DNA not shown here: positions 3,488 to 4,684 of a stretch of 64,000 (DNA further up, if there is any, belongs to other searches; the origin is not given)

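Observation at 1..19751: Expanded His-Xaa-Ser-type RiPP cluster with 11 radical-SAM domains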

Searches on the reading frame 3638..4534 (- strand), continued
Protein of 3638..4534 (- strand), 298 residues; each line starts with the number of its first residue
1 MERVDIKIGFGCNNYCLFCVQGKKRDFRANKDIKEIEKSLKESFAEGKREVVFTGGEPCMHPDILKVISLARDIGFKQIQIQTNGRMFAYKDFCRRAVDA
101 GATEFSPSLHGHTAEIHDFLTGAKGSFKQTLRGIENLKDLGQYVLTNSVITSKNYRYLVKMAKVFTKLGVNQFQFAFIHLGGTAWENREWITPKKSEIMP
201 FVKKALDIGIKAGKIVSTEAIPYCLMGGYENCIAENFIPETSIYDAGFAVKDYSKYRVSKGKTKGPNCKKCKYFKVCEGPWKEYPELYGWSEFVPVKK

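Call 37: search_protein_families(library=ncbifam, proteins=[L010:13598-14548:+, L010:14551-15456:+, L010:15456-16634:+, L010:16664-17749:+, L010:17780-19678:+], max_evalue=0.001)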
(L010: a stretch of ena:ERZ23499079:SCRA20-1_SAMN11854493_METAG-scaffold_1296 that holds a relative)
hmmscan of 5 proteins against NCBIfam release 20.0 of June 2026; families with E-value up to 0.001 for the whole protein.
L010:13598-14548:+ (316 aa): 43 families (the best 25 are shown)
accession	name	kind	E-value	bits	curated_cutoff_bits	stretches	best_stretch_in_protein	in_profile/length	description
NF038332.1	rSAM_rare_HxsC4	exception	1.3e-42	146.2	500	1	6-315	9-335/335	radical SAM protein HxsC4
TIGR03977.1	rSAM_pair_HxsC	equivalog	2.9e-23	82.2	267.9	1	11-248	26-259/292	His-Xaa-Ser system radical SAM maturase HxsC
TIGR02668.1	moaA_archaeal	equivalog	1.3e-20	73.6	325.25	1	14-217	13-215/303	GTP 3',8-cyclase MoaA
NF001199.0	PRK00164.2-1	equivalog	8.3e-18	64.6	231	1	11-165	12-166/308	GTP 3',8-cyclase MoaA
TIGR04466.1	rSAM_BlsE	equivalog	8.7e-18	64.8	400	1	20-183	12-171/327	cytosylglucuronate decarboxylase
TIGR04545.1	rSAM_ahbD_hemeb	equivalog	3.8e-17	62.7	500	1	20-175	9-163/339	heme b synthase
TIGR03962.1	mycofact_rSAM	equivalog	6e-17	61.8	265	1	4-170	6-169/339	mycofactocin radical SAM maturase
TIGR04347.1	pseudo_SAM_Halo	equivalog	2.2e-16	60.1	525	1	16-224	43-247/390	TIGR04347 family pseudo-SAM/SPASM protein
TIGR02666.1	moaA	equivalog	2.6e-16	59.5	284.05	1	20-222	19-227/336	GTP 3',8-cyclase MoaA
TIGR04055.1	rSAM_NirJ2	equivalog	2.7e-16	60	500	1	17-190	6-177/326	putative heme d1 biosynthesis radical SAM protein NirJ2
TIGR04051.1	rSAM_NirJ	equivalog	7.2e-16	58.1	515.45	1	20-198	11-185/354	heme d1 biosynthesis radical SAM protein NirJ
TIGR04546.1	rSAM_ahbC_deAc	equivalog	3.4e-15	55.7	650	1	11-183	37-209/390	12,18-didecarboxysiroheme deacetylase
TIGR04054.1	rSAM_NirJ1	equivalog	4.5e-15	55.2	650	1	18-184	43-207/387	putative heme d1 biosynthesis radical SAM protein NirJ1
NF045646.2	rSAM_Se_TrsS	equivalog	1.5e-14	53.4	490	1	18-160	93-237/441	radical SAM (seleno)protein TrsS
NF045702.1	rSAM_GDGT_ether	equivalog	1.6e-14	53.4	450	1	15-174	90-250/486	tetraether lipid synthase Tes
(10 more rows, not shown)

L010:14551-15456:+ (301 aa): 28 families (the best 25 are shown)
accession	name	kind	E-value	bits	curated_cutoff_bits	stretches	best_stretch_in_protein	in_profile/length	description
TIGR03977.1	rSAM_pair_HxsC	equivalog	3.1e-53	180.5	267.9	1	5-266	31-289/292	His-Xaa-Ser system radical SAM maturase HxsC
NF038332.1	rSAM_rare_HxsC4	exception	3.4e-27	95.5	500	1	3-229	18-243/335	radical SAM protein HxsC4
TIGR02666.1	moaA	equivalog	1.3e-13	50.7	284.05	1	3-218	14-224/336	GTP 3',8-cyclase MoaA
NF012164.0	AlbA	equivalog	1.8e-13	49.7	850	1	7-156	121-261/442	subtilosin maturase AlbA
TIGR04251.1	SCM_rSAM_ScmF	equivalog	5.1e-13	49.1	400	1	7-138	12-143/353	SynChlorMet cassette radical SAM/SPASM protein ScmF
NF050035.1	rSAM_WgK_link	exception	4.2e-12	45.7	650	1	1-194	11-195/367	radical SAM/SPASM peptide maturase WgkB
TIGR04317.1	W_rSAM_matur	equivalog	5.4e-12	45.5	380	1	5-170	10-173/349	tungsten cofactor oxidoreductase radical SAM maturase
TIGR04250.1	SCM_rSAM_ScmE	equivalog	7.2e-12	44.9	400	1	1-172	5-169/358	SynChlorMet cassette radical SAM/SPASM protein ScmE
TIGR04053.2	TIGR04053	equivalog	1.9e-11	43.8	395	1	30-211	44-214/366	TIGR04053 family radical SAM/SPASM domain-containing protein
TIGR04051.1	rSAM_NirJ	equivalog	8.5e-11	41.4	515.45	1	7-210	10-202/354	heme d1 biosynthesis radical SAM protein NirJ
TIGR04545.1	rSAM_ahbD_hemeb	equivalog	1e-10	41.6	500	1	8-207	9-201/339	heme b synthase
TIGR04054.1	rSAM_NirJ1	equivalog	5.9e-10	38.3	650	1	8-208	45-234/387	putative heme d1 biosynthesis radical SAM protein NirJ1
TIGR02493.1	PFLA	equivalog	2.7e-09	36.8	231.75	1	7-177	23-191/235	pyruvate formate-lyase-activating protein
NF038283.1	viperin_w_prok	equivalog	3.2e-09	36.4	180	1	5-208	8-211/281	viperin family antiviral radical SAM protein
TIGR02495.1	NrdG2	equivalog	1.1e-08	34.6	131.15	1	9-159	26-169/193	anaerobic ribonucleoside-triphosphate reductase activating protein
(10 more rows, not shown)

L010:15456-16634:+ (392 aa): 0 families

L010:16664-17749:+ (361 aa): 0 families

L010:17780-19678:+ (632 aa): 22 families
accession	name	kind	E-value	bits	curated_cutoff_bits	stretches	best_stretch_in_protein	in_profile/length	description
TIGR02917.1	PEP_TPR_lipo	equivalog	1.6e-20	72.7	312.2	1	52-177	402-526/899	XrtA/PEP-CTERM system TPR-repeat protein PrsT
TIGR02521.1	type_IV_pilW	equivalog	3.2e-16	59.6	154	2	86-239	35-186/234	type IV pilus biogenesis/stability protein PilW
NF040959.1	MamA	equivalog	1e-15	57.7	200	2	53-146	111-203/204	magnetosome protein MamA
TIGR00990.1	3a0801s09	subfamily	2.3e-12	46.4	757.25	1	95-176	378-459/615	mitochondrial import receptor subunit TOM70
NF033762.1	social_mot_Tgl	equivalog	7.3e-11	41.9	225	1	87-312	36-249/252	social motility TPR repeat lipoprotein Tgl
NF002725.1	PRK02603.1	equivalog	4.7e-10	39.7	143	1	89-164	42-120/173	photosystem I assembly protein Ycf3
NF033758.1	gliding_GltE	equivalog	5e-10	38.9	225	2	107-225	213-327/411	adventurous gliding motility TPR repeat lipoprotein GltE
NF047371.1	FlcA_CTERM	equivalog_domain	1.5e-08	33.6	300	0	202-301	281-381/646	periplasmic flagellar collar protein FlcA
TIGR00540.1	TPR_hemY_coli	hypoth_equivalog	5.9e-08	31.9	142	0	64-142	308-385/385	heme biosynthesis-associated TPR protein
NF053607.1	CHU_0125_OmpA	equivalog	1.5e-07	30.3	620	0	249-314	69-134/639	CHU_0125 family OmpA-like outer membrane integrity protein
NF053520.1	HK_Porph_FimS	equivalog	1.8e-07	29.9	600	1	70-216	110-272/618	sensor histidine kinase FimS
NF041522.1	TPR_sll0314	equivalog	4.2e-07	29.5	225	0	250-301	197-248/275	Sll0314/Alr1548 family TPR repeat-containing protein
TIGR02552.1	LcrH_SycD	equivalog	4.8e-07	29.6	104.8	0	78-149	48-119/136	SycD/LcrH family type III secretion system chaperone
NF053779.1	BT3442_fam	equivalog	1.8e-06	27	940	1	115-214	221-317/563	BT3442 family protein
NF052312.1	T9SS_PorW_SprE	equivalog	2e-06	26.7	250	1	149-216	140-207/716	type IX secretion system periplasmic lipoprotein PorW/SprE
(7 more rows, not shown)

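Call 45: search_protein_families(library=padloc, proteins=[L010:14551-15456:+, window:3638-4534:-, L010:15456-16634:+], max_evalue=0.001)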
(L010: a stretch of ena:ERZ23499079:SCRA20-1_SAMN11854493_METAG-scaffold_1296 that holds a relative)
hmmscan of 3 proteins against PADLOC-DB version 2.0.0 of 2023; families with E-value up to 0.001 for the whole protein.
L010:14551-15456:+ (301 aa): 1 family
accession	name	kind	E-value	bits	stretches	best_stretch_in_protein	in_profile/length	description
PDLC02903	pVip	-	2.3e-12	44.9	1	4-209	5-192/257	Viperins not associated with kinases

window:3638-4534:- (298 aa): 2 families
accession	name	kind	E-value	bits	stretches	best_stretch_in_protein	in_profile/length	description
PDLC02903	pVip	-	9.8e-12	42.9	1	11-93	9-86/257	Viperins not associated with kinases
PDLC02904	pVip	-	3.4e-11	41.2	1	11-156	12-155/262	Viperins associated with kinases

L010:15456-16634:+ (392 aa): 0 families

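Call 55: search_protein_families(library=pfam, proteins=[L010:15456-16634:+, L010:16664-17749:+, L013:8413-8607:+], max_evalue=5)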
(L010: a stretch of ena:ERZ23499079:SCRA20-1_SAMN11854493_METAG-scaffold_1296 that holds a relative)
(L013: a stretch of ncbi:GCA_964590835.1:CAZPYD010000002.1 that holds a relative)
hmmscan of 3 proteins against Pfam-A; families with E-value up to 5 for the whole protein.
L010:15456-16634:+ (392 aa): 2 families
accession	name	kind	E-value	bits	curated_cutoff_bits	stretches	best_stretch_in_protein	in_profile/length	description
PF01478.23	Peptidase_A24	-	9.9e-06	26.4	26.5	1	11-141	3-102/104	Type IV leader peptidase family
PF01769.21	MgtE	-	0.045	14.5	27.6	1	33-96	45-99/125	Divalent cation transporter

L010:16664-17749:+ (361 aa): 6 families
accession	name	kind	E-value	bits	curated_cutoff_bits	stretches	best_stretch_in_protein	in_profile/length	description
PF25788.1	Ig_Rha78A_N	-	3.4e-10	40.6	27.4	2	49-121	18-92/105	Rha78A-like, N-terminal immunoglobulin domain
PF18911.6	PKD_4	-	2.7e-08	34.2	27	1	262-335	4-74/85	PKD domain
PF23237.1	HYR_4C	-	0.04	14.5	27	1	132-178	21-65/73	HYR-like domain with 4 cysteines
PF00801.26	PKD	-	0.04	14.4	23.5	1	273-334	11-70/80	PKD domain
PF14292.12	SusE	-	0.16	12.6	25.2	0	161-201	32-73/106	SusE outer membrane protein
PF14686.12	fn3_3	-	0.59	10.4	24.4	1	58-85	19-46/75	Polysaccharide lyase family 4, domain II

L013:8413-8607:+ (64 aa): 1 family
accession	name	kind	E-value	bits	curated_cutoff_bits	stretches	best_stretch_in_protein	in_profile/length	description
PF16248.10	DUF4905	-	0.073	13.4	29.6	1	8-53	33-73/83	Domain of unknown function (DUF4905)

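Call 60: predict_structure(alignment_id=A2)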
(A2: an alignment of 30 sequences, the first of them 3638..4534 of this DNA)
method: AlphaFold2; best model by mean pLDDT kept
length: 298 residues; sequences in the alignment: 30
mean_pLDDT: 94.6   pTM: 0.91
mean pLDDT of the five models: 94.6, 92.9, 92.5, 92.1, 89.9
residues with pLDDT >= 90: 261; 70-90: 36; 50-70: 1; < 50: 0
segments of 3 or more residues with pLDDT < 50: none
pLDDT, mean of each block of 10 residues (from residue 1): 90 92 82 95 96 92 97 98 96 98 98 98 97 98 98 98 98 97 94 97 98 97 94 87 90 90 93 93 94 90
secondary structure, 60 per line:
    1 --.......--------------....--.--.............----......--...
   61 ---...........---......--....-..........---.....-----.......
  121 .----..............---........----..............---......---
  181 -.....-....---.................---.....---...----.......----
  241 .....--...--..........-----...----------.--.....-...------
elements in order: E3-9 H24-27 H33-45 E50-55 H64-74 E78-83 H86-89 H91-100 E104-108 H114-121 H126-139 E143-150 H155-168 E172-177 H182-186 H188-191 H195-211 E215-219 E241-245 E248-250 H253-261 H284-288

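Call 62: fold_search(model_id=the predicted structure, library=pdb)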
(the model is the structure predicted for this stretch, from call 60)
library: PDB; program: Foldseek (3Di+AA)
matches with E <= 10: 1830; with E <= 0.001: 224
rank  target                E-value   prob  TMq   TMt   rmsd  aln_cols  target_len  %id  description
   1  7vob                  1.5e-12  1.00  0.59  0.54   2.5       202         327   27  The crystal structure of a Radical SAM Enzyme BlsE involved in the Biosynthesis of Blasticidin S (released 2022-05-04)
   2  6efn                  1.5e-11  1.00  0.66  0.52   4.2       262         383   18  Structure of a RiPP maturase, SkfB (released 2018-10-24)
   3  7tol                  2.7e-11  1.00  0.62  0.39   2.8       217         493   19  X-ray crystal structure of glycerol dibiphytanyl glycerol tetraether - macrocyclic archaeol synthase (GDGT-MAS) from Met (released 2022-08-31)
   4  7tom                  3.0e-11  1.00  0.62  0.38   2.9       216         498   19  X-ray crystal structure of glycerol dibiphytanyl glycerol tetraether - macrocyclic archaeol synthase (GDGT-MAS) from Met (released 2022-08-31)
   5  9dfu                  2.4e-10  1.00  0.63  0.67   2.5       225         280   16  X-ray crystal structure of the second Viperin-like enzyme from T. virens variant F40H with bound CTP and SAM (released 2025-02-19)
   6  5v1s_A                3.8e-10  1.00  0.70  0.51   5.9       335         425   16  Crystal structure of Streptococcus suis SuiB bound to S-adenosylmethionine (released 2017-08-30)
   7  5v1q_B                4.8e-10  1.00  0.69  0.49   5.7       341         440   17  Crystal structure of Streptococcus suis SuiB (released 2017-08-30)
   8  5v1t_A                4.8e-10  1.00  0.69  0.49   6.5       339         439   15  Crystal structure of Streptococcus suis SuiB bound to precursor peptide SuiA (released 2017-08-30)
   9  8hzy_B                6.4e-10  1.00  0.56  0.37   3.6       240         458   14  The crystal structure of a Radical SAM Enzyme DesII (released 2024-07-10)
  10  5v1q_A                6.8e-10  1.00  0.65  0.47   9.9       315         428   17  Crystal structure of Streptococcus suis SuiB (released 2017-08-30)
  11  9dfn                  8.1e-10  1.00  0.63  0.66   2.5       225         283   16  X-ray crystal structure of the second viperin-like enzyme from Trichoderma virens with bound CTP and SAM (released 2025-02-19)
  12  8hzv_C                1.0e-09  1.00  0.61  0.40   5.0       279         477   15  The crystal structure of a Radical SAM Enzyme DesII (released 2024-07-10)
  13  6q2q_A                1.2e-09  1.00  0.63  0.65   2.6       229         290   16  Crystal structure of mouse viperin bound to uridine triphosphate and S-adenosylhomocysteine (released 2020-01-22)
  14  6q2p_B                1.4e-09  1.00  0.63  0.64   2.7       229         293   16  Crystal structure of mouse viperin bound to cytidine triphosphate and S-adenosylhomocysteine (released 2020-01-22)
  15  5vsl_A                1.4e-09  1.00  0.62  0.70   6.2       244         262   15  Crystal structure of viperin with bound [4Fe-4S] cluster and S-adenosylhomocysteine (SAH) (released 2017-06-14)
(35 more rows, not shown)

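Call 64: find_encoding_contigs(protein=P0188, flank=10000, max_places=1)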
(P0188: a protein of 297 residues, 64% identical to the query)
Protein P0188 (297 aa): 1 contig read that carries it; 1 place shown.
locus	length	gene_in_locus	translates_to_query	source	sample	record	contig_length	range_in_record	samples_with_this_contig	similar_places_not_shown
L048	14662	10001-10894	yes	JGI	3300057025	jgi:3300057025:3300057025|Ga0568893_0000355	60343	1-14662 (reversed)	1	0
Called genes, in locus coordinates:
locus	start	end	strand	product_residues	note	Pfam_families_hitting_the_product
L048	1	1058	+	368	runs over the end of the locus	PF00814:TsaD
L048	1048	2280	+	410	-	PF02655:ATP-grasp_3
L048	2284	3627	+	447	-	PF02310:B12-binding (weak), PF04055:Radical_SAM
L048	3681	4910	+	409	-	PF02784:Orn_Arg_deC_N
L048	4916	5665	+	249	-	PF00106:adh_short, PF08659:KR (weak), PF13561:adh_short_C2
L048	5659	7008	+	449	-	PF02310:B12-binding, PF04055:Radical_SAM (weak)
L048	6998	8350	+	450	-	PF04055:Radical_SAM, PF13353:Fer4_12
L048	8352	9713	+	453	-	PF04055:Radical_SAM, PF13353:Fer4_12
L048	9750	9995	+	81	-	-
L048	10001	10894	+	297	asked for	PF04055:Radical_SAM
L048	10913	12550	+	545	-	PF04055:Radical_SAM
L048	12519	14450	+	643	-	PF04055:Radical_SAM, PF13353:Fer4_12 (faint), PF04055:Radical_SAM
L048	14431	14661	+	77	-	?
